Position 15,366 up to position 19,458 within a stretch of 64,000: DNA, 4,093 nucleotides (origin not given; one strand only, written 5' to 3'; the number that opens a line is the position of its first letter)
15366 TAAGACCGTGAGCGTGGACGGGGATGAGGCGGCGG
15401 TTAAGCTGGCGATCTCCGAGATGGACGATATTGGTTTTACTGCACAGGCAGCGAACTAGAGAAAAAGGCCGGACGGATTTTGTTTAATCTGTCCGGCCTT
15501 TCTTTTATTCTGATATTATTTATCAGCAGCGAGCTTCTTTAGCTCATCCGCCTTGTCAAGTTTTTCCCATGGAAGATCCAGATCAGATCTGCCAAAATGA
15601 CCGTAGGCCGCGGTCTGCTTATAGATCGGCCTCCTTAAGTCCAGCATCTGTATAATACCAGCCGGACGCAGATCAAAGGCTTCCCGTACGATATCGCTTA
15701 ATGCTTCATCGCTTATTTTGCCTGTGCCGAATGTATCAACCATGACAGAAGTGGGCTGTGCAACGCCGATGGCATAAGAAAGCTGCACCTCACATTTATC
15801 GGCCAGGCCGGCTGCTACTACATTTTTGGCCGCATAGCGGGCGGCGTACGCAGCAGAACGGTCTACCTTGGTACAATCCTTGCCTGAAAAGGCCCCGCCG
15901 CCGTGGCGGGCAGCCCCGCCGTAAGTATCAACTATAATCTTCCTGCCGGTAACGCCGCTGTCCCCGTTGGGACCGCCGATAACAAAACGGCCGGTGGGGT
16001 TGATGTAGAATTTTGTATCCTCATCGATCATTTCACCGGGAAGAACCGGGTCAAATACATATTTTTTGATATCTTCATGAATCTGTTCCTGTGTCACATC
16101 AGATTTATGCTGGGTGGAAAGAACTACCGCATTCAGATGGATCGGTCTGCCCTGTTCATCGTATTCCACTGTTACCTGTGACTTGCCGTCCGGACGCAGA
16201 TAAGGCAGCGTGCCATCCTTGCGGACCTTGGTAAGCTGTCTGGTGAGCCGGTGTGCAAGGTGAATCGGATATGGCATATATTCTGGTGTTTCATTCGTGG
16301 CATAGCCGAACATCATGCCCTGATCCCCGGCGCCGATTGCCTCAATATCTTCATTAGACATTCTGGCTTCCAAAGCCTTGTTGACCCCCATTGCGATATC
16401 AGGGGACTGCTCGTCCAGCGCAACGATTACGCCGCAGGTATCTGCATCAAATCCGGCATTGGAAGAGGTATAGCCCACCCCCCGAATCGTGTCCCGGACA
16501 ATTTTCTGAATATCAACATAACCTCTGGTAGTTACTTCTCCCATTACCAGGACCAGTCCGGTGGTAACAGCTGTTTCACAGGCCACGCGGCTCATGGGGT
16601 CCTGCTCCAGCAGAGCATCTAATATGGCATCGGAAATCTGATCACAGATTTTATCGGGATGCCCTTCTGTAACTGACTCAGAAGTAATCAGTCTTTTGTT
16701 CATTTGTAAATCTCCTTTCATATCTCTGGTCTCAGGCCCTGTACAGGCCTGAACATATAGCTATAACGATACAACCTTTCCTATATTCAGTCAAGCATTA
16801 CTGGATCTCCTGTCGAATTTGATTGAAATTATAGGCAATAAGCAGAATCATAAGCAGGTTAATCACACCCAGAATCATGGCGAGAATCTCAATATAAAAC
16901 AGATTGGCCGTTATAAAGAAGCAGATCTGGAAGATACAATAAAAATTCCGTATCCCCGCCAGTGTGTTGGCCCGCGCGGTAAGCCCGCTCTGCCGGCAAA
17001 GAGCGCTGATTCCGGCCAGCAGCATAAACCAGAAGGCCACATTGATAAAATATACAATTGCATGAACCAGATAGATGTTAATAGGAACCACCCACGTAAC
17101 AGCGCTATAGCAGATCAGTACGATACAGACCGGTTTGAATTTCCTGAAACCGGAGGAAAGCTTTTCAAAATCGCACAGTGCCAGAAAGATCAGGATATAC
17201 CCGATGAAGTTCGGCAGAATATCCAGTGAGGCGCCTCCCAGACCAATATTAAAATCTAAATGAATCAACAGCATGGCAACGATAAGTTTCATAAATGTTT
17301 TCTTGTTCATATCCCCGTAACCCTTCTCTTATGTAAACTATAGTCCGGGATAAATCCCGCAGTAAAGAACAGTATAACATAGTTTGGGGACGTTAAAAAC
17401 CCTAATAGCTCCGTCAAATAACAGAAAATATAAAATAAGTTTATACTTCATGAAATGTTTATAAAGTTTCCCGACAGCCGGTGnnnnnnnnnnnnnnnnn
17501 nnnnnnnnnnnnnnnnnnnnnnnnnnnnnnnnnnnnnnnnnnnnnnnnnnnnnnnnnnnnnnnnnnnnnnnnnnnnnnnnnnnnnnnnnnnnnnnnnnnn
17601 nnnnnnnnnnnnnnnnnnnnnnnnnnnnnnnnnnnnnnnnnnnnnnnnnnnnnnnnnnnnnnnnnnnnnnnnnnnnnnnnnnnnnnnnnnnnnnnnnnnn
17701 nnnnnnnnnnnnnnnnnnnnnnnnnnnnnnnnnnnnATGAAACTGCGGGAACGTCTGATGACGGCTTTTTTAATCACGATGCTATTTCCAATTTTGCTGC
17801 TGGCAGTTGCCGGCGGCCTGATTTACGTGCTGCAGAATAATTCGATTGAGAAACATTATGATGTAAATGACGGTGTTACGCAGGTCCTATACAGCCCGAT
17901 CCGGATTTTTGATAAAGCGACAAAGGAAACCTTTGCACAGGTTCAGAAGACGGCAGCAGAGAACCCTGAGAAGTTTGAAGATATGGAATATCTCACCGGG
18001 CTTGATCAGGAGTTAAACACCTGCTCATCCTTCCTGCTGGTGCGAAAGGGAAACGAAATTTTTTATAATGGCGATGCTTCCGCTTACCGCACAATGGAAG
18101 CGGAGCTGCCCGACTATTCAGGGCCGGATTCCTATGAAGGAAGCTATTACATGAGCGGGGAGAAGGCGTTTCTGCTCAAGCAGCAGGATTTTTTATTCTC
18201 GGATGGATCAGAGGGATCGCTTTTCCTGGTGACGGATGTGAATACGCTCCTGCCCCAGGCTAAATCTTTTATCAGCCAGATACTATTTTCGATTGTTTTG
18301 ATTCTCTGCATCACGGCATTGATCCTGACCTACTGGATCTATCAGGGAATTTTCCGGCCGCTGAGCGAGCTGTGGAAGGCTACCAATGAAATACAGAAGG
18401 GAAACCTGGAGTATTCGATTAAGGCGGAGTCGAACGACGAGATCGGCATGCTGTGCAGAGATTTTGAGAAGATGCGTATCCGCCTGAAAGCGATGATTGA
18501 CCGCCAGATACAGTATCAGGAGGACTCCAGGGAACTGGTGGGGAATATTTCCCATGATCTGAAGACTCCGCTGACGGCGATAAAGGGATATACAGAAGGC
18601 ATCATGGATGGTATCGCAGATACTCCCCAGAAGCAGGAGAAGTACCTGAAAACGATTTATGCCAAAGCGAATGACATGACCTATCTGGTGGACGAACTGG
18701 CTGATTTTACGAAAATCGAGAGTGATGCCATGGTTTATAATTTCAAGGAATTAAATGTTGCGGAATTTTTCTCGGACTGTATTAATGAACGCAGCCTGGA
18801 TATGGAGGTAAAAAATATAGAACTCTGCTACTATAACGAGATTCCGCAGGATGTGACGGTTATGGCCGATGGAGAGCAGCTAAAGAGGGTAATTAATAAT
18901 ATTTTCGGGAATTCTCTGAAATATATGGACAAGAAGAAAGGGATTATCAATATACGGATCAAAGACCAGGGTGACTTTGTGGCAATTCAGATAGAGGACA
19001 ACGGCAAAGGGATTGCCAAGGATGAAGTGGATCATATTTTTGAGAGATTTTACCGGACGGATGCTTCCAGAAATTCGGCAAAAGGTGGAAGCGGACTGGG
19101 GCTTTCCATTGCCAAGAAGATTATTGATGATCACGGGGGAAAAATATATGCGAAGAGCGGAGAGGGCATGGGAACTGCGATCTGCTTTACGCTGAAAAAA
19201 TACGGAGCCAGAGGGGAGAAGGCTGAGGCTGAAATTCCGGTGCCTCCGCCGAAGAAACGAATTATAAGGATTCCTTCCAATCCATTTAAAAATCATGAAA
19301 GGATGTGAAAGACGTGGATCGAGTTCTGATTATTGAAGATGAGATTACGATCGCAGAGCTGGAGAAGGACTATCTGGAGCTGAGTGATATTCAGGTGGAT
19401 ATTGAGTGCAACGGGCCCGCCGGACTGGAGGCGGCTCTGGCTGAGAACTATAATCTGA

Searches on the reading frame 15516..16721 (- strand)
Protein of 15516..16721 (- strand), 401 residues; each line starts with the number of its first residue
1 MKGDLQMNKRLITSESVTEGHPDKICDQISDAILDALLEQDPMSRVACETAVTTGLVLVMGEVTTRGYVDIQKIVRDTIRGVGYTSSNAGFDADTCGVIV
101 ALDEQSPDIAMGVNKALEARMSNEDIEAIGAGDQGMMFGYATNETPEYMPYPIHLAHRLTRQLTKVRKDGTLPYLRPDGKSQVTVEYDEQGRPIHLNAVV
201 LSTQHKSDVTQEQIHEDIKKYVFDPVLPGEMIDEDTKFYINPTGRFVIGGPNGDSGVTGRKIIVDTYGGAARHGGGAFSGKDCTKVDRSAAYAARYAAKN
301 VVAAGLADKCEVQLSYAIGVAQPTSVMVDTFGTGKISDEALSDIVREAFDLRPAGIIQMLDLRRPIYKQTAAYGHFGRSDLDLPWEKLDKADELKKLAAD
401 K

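Call 57: search_protein_families(library=ncbifam, proteins=[window:15516-16721:-], max_evalue=0.00001)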
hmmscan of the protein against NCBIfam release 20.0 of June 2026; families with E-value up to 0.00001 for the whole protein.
window:15516-16721:- (401 aa): 1 family
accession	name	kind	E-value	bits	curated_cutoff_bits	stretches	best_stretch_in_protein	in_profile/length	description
TIGR01034.1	metK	equivalog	8.6e-181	600.9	309.4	1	12-397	2-376/377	methionine adenosyltransferase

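Call 77: list_cluster_members(proteins=[window:15519-16721:-, window:32796-34304:-, window:31274-32725:+, window:34581-35483:+, window:30578-31252:+, window:2718-4667:+, window:23705-24061:+, window:24107-25648:+, window:25711-26811:-])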
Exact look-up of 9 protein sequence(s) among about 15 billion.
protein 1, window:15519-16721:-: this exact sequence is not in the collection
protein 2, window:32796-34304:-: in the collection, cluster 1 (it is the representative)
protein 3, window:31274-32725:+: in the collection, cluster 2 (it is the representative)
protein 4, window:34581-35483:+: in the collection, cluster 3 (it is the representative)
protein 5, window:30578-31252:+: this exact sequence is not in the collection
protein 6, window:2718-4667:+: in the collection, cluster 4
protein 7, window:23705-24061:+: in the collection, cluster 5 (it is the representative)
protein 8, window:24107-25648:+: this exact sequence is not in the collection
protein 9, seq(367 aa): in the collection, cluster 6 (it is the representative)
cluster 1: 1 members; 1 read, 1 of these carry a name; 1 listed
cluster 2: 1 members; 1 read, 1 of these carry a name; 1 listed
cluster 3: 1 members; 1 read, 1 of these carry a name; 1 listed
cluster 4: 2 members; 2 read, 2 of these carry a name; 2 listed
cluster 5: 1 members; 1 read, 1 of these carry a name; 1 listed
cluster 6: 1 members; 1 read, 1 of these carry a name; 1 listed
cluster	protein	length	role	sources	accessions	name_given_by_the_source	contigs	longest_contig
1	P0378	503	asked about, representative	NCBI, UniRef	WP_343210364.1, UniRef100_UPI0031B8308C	IMP dehydrogenase [Anaerolentibacter hominis] | IMP dehydrogenase n=1 Tax=Anaerolentibacter hominis TaxID=3079009 RepID=UPI0031B8308C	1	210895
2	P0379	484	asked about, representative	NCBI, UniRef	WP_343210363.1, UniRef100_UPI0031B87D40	flotillin family protein [Anaerolentibacter hominis] | flotillin family protein n=1 Tax=Anaerolentibacter hominis TaxID=3079009 ...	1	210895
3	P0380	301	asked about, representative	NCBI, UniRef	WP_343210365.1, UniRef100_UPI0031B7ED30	S8 family peptidase [Anaerolentibacter hominis] | S8 family peptidase n=1 Tax=Anaerolentibacter hominis TaxID=3079009 RepID=UPI0031B7ED30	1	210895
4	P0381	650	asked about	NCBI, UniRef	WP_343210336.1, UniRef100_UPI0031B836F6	methionine--tRNA ligase [Anaerolentibacter hominis] | methionine--tRNA ligase n=1 Tax=Anaerolentibacter hominis TaxID=3079009 ...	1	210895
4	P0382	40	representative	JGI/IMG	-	hypothetical protein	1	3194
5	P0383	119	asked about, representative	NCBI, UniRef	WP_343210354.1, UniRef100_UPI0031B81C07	BlaI/MecI/CopY family transcriptional regulator [Anaerolentibacter hominis] | BlaI/MecI/CopY family transcriptional regulator n=1 Tax=Anaerolentibacter hominis ...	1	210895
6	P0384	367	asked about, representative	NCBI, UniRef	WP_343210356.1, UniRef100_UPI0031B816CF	chorismate synthase [Anaerolentibacter hominis] | chorismate synthase n=1 Tax=Anaerolentibacter hominis TaxID=3079009 RepID=UPI0031B816CF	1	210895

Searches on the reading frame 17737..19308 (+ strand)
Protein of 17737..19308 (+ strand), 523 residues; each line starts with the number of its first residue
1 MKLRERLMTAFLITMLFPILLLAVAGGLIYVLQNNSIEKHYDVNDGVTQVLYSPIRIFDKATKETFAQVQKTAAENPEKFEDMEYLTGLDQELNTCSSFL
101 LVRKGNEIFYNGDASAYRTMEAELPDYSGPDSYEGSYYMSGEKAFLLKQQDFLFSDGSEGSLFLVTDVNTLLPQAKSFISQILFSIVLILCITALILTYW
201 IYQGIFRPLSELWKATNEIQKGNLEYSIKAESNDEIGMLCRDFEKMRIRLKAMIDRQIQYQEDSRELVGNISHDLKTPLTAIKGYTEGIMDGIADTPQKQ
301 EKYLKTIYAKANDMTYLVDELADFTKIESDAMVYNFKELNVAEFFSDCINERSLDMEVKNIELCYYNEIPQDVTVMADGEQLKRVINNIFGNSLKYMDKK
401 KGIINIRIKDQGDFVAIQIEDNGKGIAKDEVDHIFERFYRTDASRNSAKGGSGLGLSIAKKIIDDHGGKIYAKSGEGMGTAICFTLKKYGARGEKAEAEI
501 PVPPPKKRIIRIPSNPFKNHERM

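Call 57: search_protein_families(library=ncbifam, proteins=[window:17737-19308:+], max_evalue=0.00001)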
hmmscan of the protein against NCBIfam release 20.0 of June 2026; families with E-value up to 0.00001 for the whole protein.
window:17737-19308:+ (523 aa): 86 families (the best 25 are shown)
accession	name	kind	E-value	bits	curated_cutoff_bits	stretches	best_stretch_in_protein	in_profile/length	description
NF033092.0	HK_WalK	equivalog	2.3e-70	237.8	725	2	257-486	365-592/594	cell wall metabolism sensor histidine kinase WalK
NF046044.1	PnpS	equivalog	2.3e-62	211.2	400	1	264-486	170-389/390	two-component system histidine kinase PnpS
NF012163.2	BaeS_SmeS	equivalog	3.3e-54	184.5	500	1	181-485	164-455/457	sensor histidine kinase efflux regulator BaeS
NF041210.1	his_kin_PieS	equivalog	1.3e-52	179.4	850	1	179-489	165-471/474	two component system sensor histidine kinase PieS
NF007837.0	PRK10549.1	equivalog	3e-52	177.9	603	1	185-486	168-456/466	envelope stress sensor histidine kinase BaeS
TIGR02966.1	phoR_proteo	equivalog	1e-51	176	334.2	1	254-484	104-331/333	phosphate regulon sensor histidine kinase PhoR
NF033091.0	HK_VanS_ACDEFG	equivalog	5.9e-49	166.7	400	1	191-476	4-283/293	vancomycin resistance histidine kinase VanS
NF047874.1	MASE3_PAS_HK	subfamily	1e-47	163.3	560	1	227-497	359-634/655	MASE3 domain-containing sensor histidine kinase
NF040691.1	MtrAB_MtrB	equivalog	3.6e-45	154.9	450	1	178-489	185-493/507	MtrAB system histidine kinase MtrB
NF053855.1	HisKinPhoRBctds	equivalog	1.4e-42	145.9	500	1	264-488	361-583/583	two-component system sensor histidine kinase PhoR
NF007007.0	PRK09470.1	equivalog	7.9e-42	143.7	486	1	174-485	158-456/463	envelope stress sensor histidine kinase CpxA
NF041735.1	hist_kin_RppB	equivalog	6.7e-41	140.5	400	1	266-483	218-434/438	two-component system sensor histidine kinase RppB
NF008312.0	PRK11100.1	equivalog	7e-41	140.6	356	1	174-487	179-473/477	two-component system sensor histidine kinase CreC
TIGR01386.1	cztS_silS_copS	subfamily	3.3e-40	138.4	292.55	1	56-478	48-448/457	heavy metal sensor histidine kinase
NF008468.0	PRK11360.1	equivalog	3.8e-40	137.9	646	1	266-487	398-607/616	two-component system sensor histidine kinase AtoS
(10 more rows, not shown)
